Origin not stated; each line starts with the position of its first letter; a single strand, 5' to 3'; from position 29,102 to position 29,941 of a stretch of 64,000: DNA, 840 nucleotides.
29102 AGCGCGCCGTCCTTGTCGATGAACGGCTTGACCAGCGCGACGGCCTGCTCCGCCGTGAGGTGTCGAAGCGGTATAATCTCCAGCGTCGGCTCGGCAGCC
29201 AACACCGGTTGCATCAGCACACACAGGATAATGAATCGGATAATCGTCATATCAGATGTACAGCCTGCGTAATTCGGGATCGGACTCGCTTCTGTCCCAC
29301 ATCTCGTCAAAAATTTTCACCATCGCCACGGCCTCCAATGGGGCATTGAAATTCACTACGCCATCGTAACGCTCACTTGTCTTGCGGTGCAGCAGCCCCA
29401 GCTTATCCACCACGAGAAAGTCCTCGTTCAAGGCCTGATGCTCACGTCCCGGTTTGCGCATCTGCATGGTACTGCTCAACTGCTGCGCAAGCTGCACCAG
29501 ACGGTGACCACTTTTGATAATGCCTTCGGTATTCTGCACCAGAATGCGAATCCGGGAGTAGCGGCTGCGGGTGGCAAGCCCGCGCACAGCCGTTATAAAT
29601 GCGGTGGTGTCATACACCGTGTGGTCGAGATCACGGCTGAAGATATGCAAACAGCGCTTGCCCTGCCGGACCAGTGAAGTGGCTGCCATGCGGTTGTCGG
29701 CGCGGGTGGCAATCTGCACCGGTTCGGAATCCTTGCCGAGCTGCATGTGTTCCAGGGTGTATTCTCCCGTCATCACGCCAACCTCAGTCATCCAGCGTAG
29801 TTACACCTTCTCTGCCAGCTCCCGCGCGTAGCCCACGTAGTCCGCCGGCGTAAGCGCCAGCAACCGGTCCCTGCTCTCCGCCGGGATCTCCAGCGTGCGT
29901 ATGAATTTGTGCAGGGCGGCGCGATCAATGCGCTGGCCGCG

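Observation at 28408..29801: Miniature secretin-like protein and partner translationally coupled to purB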

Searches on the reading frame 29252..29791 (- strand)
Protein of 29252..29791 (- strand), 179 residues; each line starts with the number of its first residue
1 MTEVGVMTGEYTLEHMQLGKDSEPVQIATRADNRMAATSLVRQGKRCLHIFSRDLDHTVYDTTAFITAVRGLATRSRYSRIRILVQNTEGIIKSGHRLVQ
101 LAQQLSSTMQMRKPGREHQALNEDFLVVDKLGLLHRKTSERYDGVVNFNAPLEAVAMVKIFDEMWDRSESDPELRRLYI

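Call 3: search_protein_families(library=pfam, proteins=[window:29252-29791:-], max_evalue=1)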
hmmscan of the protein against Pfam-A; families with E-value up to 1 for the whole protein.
window:29252-29791:- (179 aa): 1 family
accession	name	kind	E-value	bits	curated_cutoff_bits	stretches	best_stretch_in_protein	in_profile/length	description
PF25559.1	DUF7931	-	3.3e-44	150.6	27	1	31-177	3-149/149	Domain of unknown function (DUF7931)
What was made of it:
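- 29252..29791 (-): Gene A: DUF7931 protein. Cytoplasmic, with a PLD-like fold and no HKD motif. 179 aa from the first ATG; the likely true start is ATG 29773 (173 aa), preceded by GAGG. Pfam PF25559 E=3.3e-44 (call 3).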

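Call 4: search_protein_families(library=ncbifam, proteins=[window:29252-29791:-], max_evalue=1)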
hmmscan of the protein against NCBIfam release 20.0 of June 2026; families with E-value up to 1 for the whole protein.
window:29252-29791:- (179 aa): 1 family
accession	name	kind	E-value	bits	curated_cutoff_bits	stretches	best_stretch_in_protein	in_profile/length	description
NF006383.0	PRK08626.1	equivalog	0.074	11.3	663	1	15-96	159-235/657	fumarate reductase flavoprotein subunit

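Call 8: find_homologous_proteins(query=window:29252-29791:-, max_evalue=0.001)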
Query window:29252-29791:- (179 aa): 33 proteins with E <= 0.001 among 93 candidates.
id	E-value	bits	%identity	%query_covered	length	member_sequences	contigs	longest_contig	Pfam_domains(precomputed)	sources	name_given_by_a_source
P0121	2.3e-99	348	94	97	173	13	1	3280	PF25559.2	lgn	-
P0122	6.0e-86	304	82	97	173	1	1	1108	PF25559.2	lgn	-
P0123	1.2e-76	274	74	97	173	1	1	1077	PF25559.2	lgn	-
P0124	2.3e-75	270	73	97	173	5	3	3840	PF25559.2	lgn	-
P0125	3.2e-75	269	71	97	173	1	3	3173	PF25559.2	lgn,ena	-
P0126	2.9e-73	263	74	92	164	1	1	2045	PF25559.2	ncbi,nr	ncbi:MAG: acyltransferase [Gammaproteobacteria bacterium]|nr:acyltransferase [Gammaproteobacteria ba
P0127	4.5e-73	262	74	94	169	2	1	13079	PF25559.2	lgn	-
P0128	3.9e-70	253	69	94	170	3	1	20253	PF25559.2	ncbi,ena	-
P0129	1.1e-63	232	84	74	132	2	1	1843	PF25559.2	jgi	jgi:hypothetical protein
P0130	3.5e-56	207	58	94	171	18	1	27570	PF25559.2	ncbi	-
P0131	2.4e-55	205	58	94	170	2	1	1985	PF25559.2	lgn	-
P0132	2.8e-55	204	57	94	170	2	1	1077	PF25559.2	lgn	-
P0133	1.4e-54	202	57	94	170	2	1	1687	PF25559.2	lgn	-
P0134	1.5e-47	179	51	93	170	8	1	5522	PF25559.2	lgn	-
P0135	2.3e-41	159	51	83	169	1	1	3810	PF25559.2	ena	-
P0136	1.2e-37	147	48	90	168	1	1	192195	PF25559.2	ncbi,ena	-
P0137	3.5e-34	136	45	83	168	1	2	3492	PF25559.2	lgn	-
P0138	1.6e-33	134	44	85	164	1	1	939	PF25559.2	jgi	jgi:hypothetical protein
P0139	6.7e-33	132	41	97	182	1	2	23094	PF25559.2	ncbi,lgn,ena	-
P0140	4.2e-32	129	43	91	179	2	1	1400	PF25559.2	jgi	-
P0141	7.1e-32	128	44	91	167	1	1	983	PF25559.2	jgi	jgi:hypothetical protein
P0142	2.7e-31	126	43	91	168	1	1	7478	PF25559.2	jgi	jgi:hypothetical protein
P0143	7.2e-31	125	41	92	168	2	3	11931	PF25559.2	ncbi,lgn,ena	-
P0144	9.8e-31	125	43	91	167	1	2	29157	PF25559.2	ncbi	-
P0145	1.3e-30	124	42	91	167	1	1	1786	PF25559.2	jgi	jgi:hypothetical protein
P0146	1.5e-30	124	43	91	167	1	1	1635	PF25559.2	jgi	jgi:hypothetical protein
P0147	7.1e-30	122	40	89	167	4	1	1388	PF25559.2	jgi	jgi:hypothetical protein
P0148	3.3e-26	110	40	92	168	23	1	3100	PF25559.2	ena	-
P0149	1.2e-25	108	34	91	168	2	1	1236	PF25559.2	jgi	-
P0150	2.7e-25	107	40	92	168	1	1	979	PF25559.2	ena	-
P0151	1.1e-19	89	37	83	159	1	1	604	PF25559.2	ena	-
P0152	4.4e-17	80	36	83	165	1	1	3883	PF25559.2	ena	-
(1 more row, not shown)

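Call 17: search_solved_structures(query=A3, max_evalue=10, show_alignments=1)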
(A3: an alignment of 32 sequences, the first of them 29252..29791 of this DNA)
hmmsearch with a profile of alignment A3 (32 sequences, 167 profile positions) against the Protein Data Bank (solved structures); distinct sequences matched with E-value up to 10: 3.
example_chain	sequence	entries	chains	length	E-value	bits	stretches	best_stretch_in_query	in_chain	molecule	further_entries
2vmb_A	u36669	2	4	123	0.43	13.4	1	36-86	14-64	GENERAL SECRETION PATHWAY PROTEIN F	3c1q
2vma_A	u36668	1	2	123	0.49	13.2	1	36-86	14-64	GENERAL SECRETION PATHWAY PROTEIN F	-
9lys_A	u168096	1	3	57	0.52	13.1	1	138-165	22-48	dAIT03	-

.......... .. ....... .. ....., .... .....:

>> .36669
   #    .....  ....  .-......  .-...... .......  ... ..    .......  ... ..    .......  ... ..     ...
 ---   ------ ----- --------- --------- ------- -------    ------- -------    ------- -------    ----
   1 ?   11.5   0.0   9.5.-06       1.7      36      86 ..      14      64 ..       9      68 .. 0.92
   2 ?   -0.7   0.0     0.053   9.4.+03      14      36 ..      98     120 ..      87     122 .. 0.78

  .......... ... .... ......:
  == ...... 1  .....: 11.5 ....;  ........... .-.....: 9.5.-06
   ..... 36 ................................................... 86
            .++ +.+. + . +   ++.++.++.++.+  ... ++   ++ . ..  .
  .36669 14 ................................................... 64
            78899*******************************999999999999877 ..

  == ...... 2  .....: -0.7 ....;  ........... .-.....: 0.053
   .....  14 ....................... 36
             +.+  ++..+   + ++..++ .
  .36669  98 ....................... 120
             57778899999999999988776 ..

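Call 23: predict_structure(alignment_id=A3)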
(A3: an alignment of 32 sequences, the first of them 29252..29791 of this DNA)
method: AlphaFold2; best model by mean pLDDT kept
length: 179 residues; sequences in the alignment: 32
mean_pLDDT: 90.5   pTM: 0.86
mean pLDDT of the five models: 90.5, 89.4, 89.5, 89.3, 88.7
residues with pLDDT >= 90: 133; 70-90: 34; 50-70: 7; < 50: 5
segments of 3 or more residues with pLDDT < 50: 1-5
pLDDT, mean of each block of 10 residues (from residue 1): 51 88 92 96 97 94 98 94 93 94 92 89 95 92 95 97 92 78
secondary structure, 60 per line:
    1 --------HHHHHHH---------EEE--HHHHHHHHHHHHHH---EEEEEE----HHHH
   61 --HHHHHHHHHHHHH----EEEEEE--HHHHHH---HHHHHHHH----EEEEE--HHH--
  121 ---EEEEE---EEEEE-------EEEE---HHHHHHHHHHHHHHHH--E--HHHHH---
elements in order: H9-15 E25-27 H30-43 E47-52 H57-60 H63-75 E80-85 H88-93 H97-104 E109-113 E124-128 E132-136 E144-147 H151-166 H172-176
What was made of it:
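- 29252..29791 (-): AF2 pLDDT 90.5 (call 23).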

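Call 27: fold_search(model_id=the predicted structure, library=pdb)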
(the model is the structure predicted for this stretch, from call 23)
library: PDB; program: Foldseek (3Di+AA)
matches with E <= 10: 672; with E <= 0.001: 50
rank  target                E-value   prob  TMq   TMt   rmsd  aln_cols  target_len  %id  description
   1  5bpd_C                4.7e-07  1.00  0.63  0.45   4.2       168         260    8  Structure of TrmBL2, an archaeal chromatin protein, shows a novel mode of DNA binding. (released 2015-09-02)
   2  4urj_B                9.0e-07  1.00  0.58  0.60   5.8       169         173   12  Crystal structure of human BJ-TSA-9 (released 2014-10-01)
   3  5bpi_C                1.2e-06  1.00  0.61  0.44   3.8       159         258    9  Structure of TrmBL2, an archaeal chromatin protein, shows a novel mode of DNA binding. (released 2015-09-02)
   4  1byr                  1.6e-06  1.00  0.59  0.68   4.0       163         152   12  CRYSTAL STRUCTURE OF A PHOSPHOLIPASE D FAMILY MEMBER, NUC FROM SALMONELLA TYPHIMURIUM (released 1999-10-19)
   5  5bpd_D                2.1e-06  1.00  0.62  0.44   3.6       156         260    9  Structure of TrmBL2, an archaeal chromatin protein, shows a novel mode of DNA binding. (released 2015-09-02)
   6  6ehi_B                2.2e-06  1.00  0.63  0.70   4.0       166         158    8  NucT from Helicobacter pylori (released 2018-01-17)
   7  5bpd_B                2.6e-06  1.00  0.63  0.45   5.5       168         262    9  Structure of TrmBL2, an archaeal chromatin protein, shows a novel mode of DNA binding. (released 2015-09-02)
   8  5bpi_D                3.5e-06  1.00  0.60  0.44   4.2       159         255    8  Structure of TrmBL2, an archaeal chromatin protein, shows a novel mode of DNA binding. (released 2015-09-02)
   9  6ehi_A                6.0e-06  1.00  0.62  0.68   4.2       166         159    8  NucT from Helicobacter pylori (released 2018-01-17)
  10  6ehi_D                6.8e-06  1.00  0.63  0.70   4.2       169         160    8  NucT from Helicobacter pylori (released 2018-01-17)
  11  5bqt_A                7.8e-06  1.00  0.62  0.45   8.0       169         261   11  Structure of TrmBL2, an archaeal chromatin protein, shows a novel mode of DNA binding. (released 2015-09-02)
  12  5box_A                1.6e-05  1.00  0.63  0.45   5.9       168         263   11  Structure of TrmBL2, an archaeal chromatin protein, shows a novel mode of DNA binding. (released 2015-09-02)
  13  5bqt_B                1.6e-05  1.00  0.60  0.44   7.8       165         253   12  Structure of TrmBL2, an archaeal chromatin protein, shows a novel mode of DNA binding. (released 2015-09-02)
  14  7wu1_A                4.5e-05  1.00  0.58  0.22   5.4       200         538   11  Crystal structure of phospholipase D from Moritella sp. JT01 (released 2023-02-08)
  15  6oho_A                5.5e-05  1.00  0.48  0.17   7.5       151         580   14  Structure of human Phospholipase D2 catalytic domain (released 2020-02-19)
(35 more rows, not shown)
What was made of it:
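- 29252..29791 (-): Foldseek hits to Nuc, NucT, TrmBL2 and FAM83 at E 5e-7 to 6e-6 (call 27).
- On Phospholipase D / Nuc superfamily, for gene A: Foldseek hits to Nuc 1byr (1.6e-6), NucT 6ehi (2.2e-6), TrmBL2 (4.7e-7) and PLDs (calls 23, 27).
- Closest known: PLD-like fold proteins without catalytic HKD. Same: Foldseek E 5e-7 to 6e-6, TM 0.58-0.63 normalised to the query (call 27).
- PLD-like fold (calls 23, 27).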

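Call 30: find_homologous_proteins(query=A3, max_evalue=0.001)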
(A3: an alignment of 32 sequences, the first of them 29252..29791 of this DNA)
Query A3 (32 sequences) (179 aa, profile of the alignment): 442 proteins with E <= 0.001 among 5647 candidates; the best 120 are listed.
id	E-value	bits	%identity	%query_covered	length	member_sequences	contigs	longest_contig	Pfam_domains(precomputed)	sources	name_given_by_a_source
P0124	3.7e-76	272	73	97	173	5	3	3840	PF25559.2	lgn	-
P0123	2.0e-75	270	74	97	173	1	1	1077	PF25559.2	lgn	-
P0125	3.6e-75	269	71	97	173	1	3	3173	PF25559.2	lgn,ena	-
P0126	8.5e-75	268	74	92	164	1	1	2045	PF25559.2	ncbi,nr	ncbi:MAG: acyltransferase [Gammaproteobacteria bacterium]|nr:acyltransferase [Gammaproteobacteria ba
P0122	1.0e-74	268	82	97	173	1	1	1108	PF25559.2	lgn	-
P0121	6.7e-74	265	94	97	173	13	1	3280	PF25559.2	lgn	-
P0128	1.2e-73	264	69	94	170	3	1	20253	PF25559.2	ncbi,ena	-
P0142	8.1e-73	261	43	91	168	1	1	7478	PF25559.2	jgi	jgi:hypothetical protein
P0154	1.7e-72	260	41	96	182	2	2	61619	PF25559.2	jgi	-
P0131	2.6e-72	260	58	94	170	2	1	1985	PF25559.2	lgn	-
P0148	3.1e-72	260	40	92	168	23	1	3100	PF25559.2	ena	-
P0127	4.1e-72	259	74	94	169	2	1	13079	PF25559.2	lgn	-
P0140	6.1e-72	259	43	91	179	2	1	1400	PF25559.2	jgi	-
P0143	1.5e-71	257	41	92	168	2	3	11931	PF25559.2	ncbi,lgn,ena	-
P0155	2.4e-71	257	41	91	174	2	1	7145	PF25559.2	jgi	-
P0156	3.0e-71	256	41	92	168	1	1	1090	PF25559.2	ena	-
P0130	4.1e-71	256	58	94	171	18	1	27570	PF25559.2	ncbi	-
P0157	4.6e-71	256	41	97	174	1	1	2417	PF25559.2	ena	-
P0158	4.6e-71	256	42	91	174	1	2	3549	PF25559.2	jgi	-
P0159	7.0e-71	255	42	91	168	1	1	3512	PF25559.2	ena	-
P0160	7.7e-71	255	40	97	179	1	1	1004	PF25559.2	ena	-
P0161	7.8e-71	255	41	91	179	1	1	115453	PF25559.2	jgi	-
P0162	7.8e-71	255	42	91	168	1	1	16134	PF25559.2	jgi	jgi:hypothetical protein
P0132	3.1e-70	253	57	94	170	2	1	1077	PF25559.2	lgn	-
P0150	3.3e-70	253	40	92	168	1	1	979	PF25559.2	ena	-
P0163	3.7e-70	253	41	93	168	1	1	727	PF25559.2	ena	-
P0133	4.9e-70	252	57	94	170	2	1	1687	PF25559.2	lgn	-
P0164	5.8e-70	252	38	92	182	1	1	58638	PF25559.2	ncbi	-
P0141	9.6e-70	251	44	91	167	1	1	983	PF25559.2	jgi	jgi:hypothetical protein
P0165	1.1e-69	251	43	91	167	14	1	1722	PF25559.2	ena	-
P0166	1.3e-69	251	40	90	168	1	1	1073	PF25559.2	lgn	-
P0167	1.8e-69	251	40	92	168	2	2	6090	PF25559.2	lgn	-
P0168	2.0e-69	250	40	92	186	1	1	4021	PF25559.2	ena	-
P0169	2.2e-69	250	40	92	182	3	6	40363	PF25559.2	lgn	-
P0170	2.2e-69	250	40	92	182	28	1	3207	PF25559.2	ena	-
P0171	2.5e-69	250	41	91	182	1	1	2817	PF25559.2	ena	-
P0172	3.2e-69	250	39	92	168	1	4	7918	PF25559.2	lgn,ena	-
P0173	3.8e-69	250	41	91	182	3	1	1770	PF25559.2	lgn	-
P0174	4.9e-69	249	40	91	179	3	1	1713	PF25559.2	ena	-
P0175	5.8e-69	249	37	92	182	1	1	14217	PF25559.2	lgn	-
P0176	7.6e-69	249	40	93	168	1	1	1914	PF25559.2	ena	-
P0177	1.2e-68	248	40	91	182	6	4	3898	PF25559.2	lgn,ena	-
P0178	1.5e-68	248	38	91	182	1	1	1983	PF25559.2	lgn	-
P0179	1.7e-68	247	39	91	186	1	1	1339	PF25559.2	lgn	-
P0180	1.7e-68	247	43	91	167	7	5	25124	PF25559.2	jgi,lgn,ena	-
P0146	2.4e-68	247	43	91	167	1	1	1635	PF25559.2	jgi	jgi:hypothetical protein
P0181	2.5e-68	247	39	91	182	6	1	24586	PF25559.2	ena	-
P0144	3.0e-68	247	43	91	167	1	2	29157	PF25559.2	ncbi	-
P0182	3.1e-68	247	39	91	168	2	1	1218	PF25559.2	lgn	-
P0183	3.3e-68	246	40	91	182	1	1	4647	PF25559.2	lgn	-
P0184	4.8e-68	246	40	91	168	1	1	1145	PF25559.2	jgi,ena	-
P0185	4.8e-68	246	39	91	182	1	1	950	PF25559.2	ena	-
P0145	5.0e-68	246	42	91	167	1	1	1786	PF25559.2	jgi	jgi:hypothetical protein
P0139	6.2e-68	246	41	97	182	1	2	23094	PF25559.2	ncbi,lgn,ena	-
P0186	6.5e-68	246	40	93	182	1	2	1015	PF25559.2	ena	-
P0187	6.9e-68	245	43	91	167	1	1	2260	PF25559.2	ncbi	-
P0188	7.5e-68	245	37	97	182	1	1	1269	PF25559.2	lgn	-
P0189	8.6e-68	245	37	91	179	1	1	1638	PF25559.2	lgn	-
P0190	1.1e-67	245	43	91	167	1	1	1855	PF25559.2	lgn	-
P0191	1.4e-67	244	37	91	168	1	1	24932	PF25559.2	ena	-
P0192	1.4e-67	244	43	91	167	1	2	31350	PF25559.2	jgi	jgi:hypothetical protein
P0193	1.4e-67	244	39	91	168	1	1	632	PF25559.2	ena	-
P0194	1.5e-67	244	44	91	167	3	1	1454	PF25559.2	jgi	jgi:hypothetical protein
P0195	1.5e-67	244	38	91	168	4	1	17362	PF25559.2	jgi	-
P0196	1.8e-67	244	36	91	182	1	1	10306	PF25559.2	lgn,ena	-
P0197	2.8e-67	243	37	91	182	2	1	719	PF25559.2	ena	-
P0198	3.1e-67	243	40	91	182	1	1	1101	PF25559.2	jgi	jgi:hypothetical protein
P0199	3.2e-67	243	36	94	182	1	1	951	PF25559.2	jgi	-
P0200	3.4e-67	243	43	91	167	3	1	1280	PF25559.2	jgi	-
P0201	4.3e-67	243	37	91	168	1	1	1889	PF25559.2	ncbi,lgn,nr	ncbi:MAG TPA: hypothetical protein ENJ87_05965 [Gammaproteobacteria bacterium]|nr:hypothetical prote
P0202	4.8e-67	243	43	91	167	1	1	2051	PF25559.2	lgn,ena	-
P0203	5.0e-67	243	39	91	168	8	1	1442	PF25559.2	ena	-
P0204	5.1e-67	243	44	91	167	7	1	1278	PF25559.2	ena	-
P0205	5.2e-67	243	41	90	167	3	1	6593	PF25559.2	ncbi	-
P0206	5.3e-67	243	38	91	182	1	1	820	PF25559.2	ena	-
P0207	6.6e-67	242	39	97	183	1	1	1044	PF25559.2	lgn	-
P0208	7.2e-67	242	43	91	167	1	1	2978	PF25559.2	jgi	jgi:hypothetical protein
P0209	7.3e-67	242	40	91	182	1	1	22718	PF25559.2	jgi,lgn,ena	-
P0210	7.4e-67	242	43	91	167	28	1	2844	PF25559.2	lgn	-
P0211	7.4e-67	242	40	92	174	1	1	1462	PF25559.2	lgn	-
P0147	1.3e-66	241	40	89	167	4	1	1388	PF25559.2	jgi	jgi:hypothetical protein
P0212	2.1e-66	241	43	91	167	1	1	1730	PF25559.2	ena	-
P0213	2.4e-66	240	38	91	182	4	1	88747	PF25559.2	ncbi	-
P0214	2.4e-66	240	39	91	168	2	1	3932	PF25559.2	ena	-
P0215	2.4e-66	240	33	91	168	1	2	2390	PF25559.2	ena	-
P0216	2.6e-66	240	41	91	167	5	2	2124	PF25559.2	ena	-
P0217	3.5e-66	240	39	91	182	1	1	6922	PF25559.2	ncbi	-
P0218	5.2e-66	239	39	97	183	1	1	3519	PF25559.2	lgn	-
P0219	7.5e-66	239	41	91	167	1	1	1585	PF25559.2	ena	-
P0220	8.8e-66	239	38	91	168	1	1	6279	PF25559.2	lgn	-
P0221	1.2e-65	238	37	97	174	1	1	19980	PF25559.2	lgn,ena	-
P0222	1.5e-65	238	38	91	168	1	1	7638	PF25559.2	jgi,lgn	-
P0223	1.5e-65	238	36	91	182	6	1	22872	PF25559.2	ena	-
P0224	1.9e-65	238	35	97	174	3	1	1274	PF25559.2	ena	-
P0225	2.0e-65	237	36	97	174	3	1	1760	PF25559.2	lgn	-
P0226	3.7e-65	237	37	91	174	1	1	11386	PF25559.2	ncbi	-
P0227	6.5e-65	236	53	91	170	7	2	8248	PF25559.2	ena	-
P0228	7.0e-65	236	44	90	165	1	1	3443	PF25559.2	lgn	-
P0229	7.8e-65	236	42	91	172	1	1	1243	PF25559.2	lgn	-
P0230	8.1e-65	235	35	91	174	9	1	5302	PF25559.2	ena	-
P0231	8.4e-65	235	40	91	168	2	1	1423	PF25559.2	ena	-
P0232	9.6e-65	235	37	92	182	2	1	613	PF25559.2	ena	-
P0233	1.0e-64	235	35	97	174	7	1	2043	PF25559.2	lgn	-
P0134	1.5e-64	235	51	93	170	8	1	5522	PF25559.2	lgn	-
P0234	2.4e-64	234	37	91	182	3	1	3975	PF25559.2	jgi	-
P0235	2.8e-64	234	38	95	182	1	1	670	PF25559.2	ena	-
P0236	2.9e-64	234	37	96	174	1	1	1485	PF25559.2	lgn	-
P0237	2.9e-64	234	37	91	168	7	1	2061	PF25559.2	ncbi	-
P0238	3.0e-64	234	37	97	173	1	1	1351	PF25559.2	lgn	-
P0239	3.1e-64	234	35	92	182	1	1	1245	PF25559.2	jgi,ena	-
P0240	5.7e-64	233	33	91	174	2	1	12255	PF25559.2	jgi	jgi:hypothetical protein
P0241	7.7e-64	232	34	90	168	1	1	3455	PF25559.2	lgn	-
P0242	1.0e-63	232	34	90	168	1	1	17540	PF25559.2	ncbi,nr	ncbi:MAG: hypothetical protein JKX75_09690 [Gammaproteobacteria bacterium]|nr:hypothetical protein [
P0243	1.1e-63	232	42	90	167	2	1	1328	PF25559.2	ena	-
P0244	1.2e-63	232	41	91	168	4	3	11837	PF25559.2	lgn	-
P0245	1.4e-63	231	35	95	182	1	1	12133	PF25559.2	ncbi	-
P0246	1.4e-63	231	43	91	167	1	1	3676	PF25559.2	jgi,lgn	jgi:hypothetical protein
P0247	1.7e-63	231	52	92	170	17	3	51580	PF25559.2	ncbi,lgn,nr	ncbi:MAG: hypothetical protein HY028_04595 [Gammaproteobacteria bacterium]|nr:hypothetical protein [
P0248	1.8e-63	231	36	91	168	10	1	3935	PF25559.2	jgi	-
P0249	2.0e-63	231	34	90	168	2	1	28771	PF25559.2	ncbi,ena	-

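Call 31: find_encoding_contigs(protein=P0161, flank=6000, max_places=1)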
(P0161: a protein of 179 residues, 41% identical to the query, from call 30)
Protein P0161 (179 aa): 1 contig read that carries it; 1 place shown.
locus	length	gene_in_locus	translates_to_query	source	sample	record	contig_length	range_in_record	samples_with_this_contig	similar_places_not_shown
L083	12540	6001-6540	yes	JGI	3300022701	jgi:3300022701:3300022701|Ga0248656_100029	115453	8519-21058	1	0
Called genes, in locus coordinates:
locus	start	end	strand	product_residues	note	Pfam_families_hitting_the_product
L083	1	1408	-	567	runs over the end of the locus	PF01590:GAF, PF13185:GAF_2, PF13492:GAF_3 (weak), PF01966:HD (faint), PF13487:HD_5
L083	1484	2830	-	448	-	PF00206:Lyase_1, PF10415:FumaraseC_C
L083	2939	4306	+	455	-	PF00206:Lyase_1, PF08328:ASL_C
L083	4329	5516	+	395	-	PF08007:JmjC_2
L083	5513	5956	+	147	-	PF00583:Acetyltransf_1, PF13673:Acetyltransf_10, PF13508:Acetyltransf_7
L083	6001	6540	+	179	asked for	PF25559:DUF7931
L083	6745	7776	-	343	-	PF01180:DHO_dh, PF03060:NMO (weak)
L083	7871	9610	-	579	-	PF01368:DHH, PF02272:DHHA1, PF17768:RecJ_OB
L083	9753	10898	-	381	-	-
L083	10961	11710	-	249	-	PF08032:SpoU_sub_bind, PF00588:SpoU_methylase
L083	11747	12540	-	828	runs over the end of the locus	PF08206:OB_RNB, PF17876:CSD2, PF00773:RNB, PF00575:S1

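Call 32: find_encoding_contigs(protein=P0213, flank=6000, max_places=1)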
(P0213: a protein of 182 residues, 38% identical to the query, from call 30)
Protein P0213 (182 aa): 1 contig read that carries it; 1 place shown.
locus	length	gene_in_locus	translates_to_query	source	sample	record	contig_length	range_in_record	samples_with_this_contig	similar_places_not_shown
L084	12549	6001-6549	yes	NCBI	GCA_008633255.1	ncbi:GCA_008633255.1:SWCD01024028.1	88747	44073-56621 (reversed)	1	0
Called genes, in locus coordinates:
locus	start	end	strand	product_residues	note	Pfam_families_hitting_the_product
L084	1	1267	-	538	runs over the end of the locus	PF01590:GAF, PF13185:GAF_2, PF13492:GAF_3 (faint), PF01966:HD (faint), PF13487:HD_5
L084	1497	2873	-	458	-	PF00206:Lyase_1, PF10415:FumaraseC_C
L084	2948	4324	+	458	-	PF00206:Lyase_1, PF08328:ASL_C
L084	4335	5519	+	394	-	PF08007:JmjC_2, PF20514:WHD_ROXA (weak)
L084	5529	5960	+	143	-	PF00583:Acetyltransf_1, PF13673:Acetyltransf_10, PF13508:Acetyltransf_7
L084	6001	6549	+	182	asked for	PF25559:DUF7931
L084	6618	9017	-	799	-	PF00989:PAS, PF08448:PAS_4 (weak), PF13426:PAS_9, PF00990:GGDEF, PF00563:EAL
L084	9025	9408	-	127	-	-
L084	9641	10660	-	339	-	PF01180:DHO_dh, PF03060:NMO (weak)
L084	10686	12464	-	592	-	PF01368:DHH, PF02272:DHHA1, PF17768:RecJ_OB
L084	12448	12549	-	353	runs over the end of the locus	-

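Call 33: find_encoding_contigs(protein=P0249, flank=6000, max_places=1)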
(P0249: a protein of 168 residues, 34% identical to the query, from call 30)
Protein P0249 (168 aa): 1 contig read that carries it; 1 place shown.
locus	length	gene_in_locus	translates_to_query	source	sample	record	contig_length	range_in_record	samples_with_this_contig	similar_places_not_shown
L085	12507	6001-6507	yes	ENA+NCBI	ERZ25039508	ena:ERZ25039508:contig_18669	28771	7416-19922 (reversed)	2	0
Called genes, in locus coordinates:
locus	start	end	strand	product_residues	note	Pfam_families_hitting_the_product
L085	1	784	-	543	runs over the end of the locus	PF01590:GAF, PF13185:GAF_2, PF13492:GAF_3 (faint), PF01966:HD (faint), PF13487:HD_5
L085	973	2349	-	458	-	PF00206:Lyase_1, PF10415:FumaraseC_C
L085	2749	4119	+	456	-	PF00206:Lyase_1, PF08328:ASL_C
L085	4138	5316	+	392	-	PF08007:JmjC_2, PF20514:WHD_ROXA (weak)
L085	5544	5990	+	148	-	PF00583:Acetyltransf_1, PF13673:Acetyltransf_10, PF13444:Acetyltransf_5 (faint), PF13508:Acetyltransf_7, PF13527:Acetyltransf_9 (weak), PF08445:FR47 (weak)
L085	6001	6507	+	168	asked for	PF25559:DUF7931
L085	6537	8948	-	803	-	PF00989:PAS, PF08447:PAS_3 (faint), PF08448:PAS_4, PF13426:PAS_9, PF00990:GGDEF, PF00563:EAL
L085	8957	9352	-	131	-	-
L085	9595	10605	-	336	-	PF01180:DHO_dh, PF03060:NMO (weak)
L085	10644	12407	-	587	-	PF01368:DHH, PF02272:DHHA1, PF17768:RecJ_OB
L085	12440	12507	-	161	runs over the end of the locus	-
